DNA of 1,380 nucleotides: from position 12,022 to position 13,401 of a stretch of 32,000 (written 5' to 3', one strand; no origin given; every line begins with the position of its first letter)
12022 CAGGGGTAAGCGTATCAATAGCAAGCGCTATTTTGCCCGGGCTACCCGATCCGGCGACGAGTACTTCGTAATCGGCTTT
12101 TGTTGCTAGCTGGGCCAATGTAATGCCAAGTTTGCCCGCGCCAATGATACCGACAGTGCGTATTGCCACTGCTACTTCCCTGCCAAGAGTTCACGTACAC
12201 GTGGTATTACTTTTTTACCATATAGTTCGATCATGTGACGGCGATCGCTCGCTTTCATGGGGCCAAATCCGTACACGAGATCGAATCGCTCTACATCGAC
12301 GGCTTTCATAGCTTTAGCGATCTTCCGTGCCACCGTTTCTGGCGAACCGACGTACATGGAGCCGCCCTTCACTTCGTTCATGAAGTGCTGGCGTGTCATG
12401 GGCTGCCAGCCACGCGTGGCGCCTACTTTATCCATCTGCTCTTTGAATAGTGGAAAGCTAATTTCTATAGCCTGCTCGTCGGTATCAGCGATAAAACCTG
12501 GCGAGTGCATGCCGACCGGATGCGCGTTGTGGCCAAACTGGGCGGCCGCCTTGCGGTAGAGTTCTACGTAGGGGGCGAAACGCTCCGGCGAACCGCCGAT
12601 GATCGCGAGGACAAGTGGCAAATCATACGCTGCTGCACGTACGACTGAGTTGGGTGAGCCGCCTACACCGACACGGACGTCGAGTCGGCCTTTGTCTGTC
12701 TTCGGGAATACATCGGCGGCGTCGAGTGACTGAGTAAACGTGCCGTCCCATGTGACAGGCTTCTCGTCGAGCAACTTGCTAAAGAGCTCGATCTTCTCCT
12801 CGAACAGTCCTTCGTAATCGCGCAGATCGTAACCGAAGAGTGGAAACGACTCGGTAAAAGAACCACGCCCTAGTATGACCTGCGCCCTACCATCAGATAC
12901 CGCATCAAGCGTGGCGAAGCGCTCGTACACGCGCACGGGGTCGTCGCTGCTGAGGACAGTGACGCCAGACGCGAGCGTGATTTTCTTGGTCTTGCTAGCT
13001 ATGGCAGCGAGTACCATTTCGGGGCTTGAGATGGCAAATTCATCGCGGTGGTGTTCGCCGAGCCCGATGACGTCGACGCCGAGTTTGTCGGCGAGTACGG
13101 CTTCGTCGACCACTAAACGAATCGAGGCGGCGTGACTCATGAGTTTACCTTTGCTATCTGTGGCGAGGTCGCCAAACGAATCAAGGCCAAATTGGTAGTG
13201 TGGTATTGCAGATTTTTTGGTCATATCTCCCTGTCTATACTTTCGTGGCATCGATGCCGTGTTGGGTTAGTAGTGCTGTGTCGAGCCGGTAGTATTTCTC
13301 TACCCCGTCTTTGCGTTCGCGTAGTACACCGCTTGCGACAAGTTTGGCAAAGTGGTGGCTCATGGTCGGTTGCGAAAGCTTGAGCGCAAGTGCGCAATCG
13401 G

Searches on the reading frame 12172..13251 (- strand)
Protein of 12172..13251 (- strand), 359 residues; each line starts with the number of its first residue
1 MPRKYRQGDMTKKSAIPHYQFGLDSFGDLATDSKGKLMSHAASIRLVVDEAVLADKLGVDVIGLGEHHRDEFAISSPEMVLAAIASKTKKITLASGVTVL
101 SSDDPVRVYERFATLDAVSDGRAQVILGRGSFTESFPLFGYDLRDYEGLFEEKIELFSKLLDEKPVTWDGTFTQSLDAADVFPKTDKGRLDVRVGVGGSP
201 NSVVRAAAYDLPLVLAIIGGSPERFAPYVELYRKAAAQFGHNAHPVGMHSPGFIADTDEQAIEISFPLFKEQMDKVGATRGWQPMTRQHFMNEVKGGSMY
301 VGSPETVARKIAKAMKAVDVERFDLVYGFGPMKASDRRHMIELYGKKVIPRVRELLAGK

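Call 46: search_protein_families(library=pfam, proteins=[window:12172-13251:-], max_evalue=0.001)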
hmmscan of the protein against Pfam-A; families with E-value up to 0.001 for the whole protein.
window:12172-13251:- (359 aa): 1 family
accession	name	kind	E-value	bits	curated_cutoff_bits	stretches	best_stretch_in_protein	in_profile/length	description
PF00296.26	Bac_luciferase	-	2.9e-47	162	27.9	1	38-314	16-307/314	Luciferase-like monooxygenase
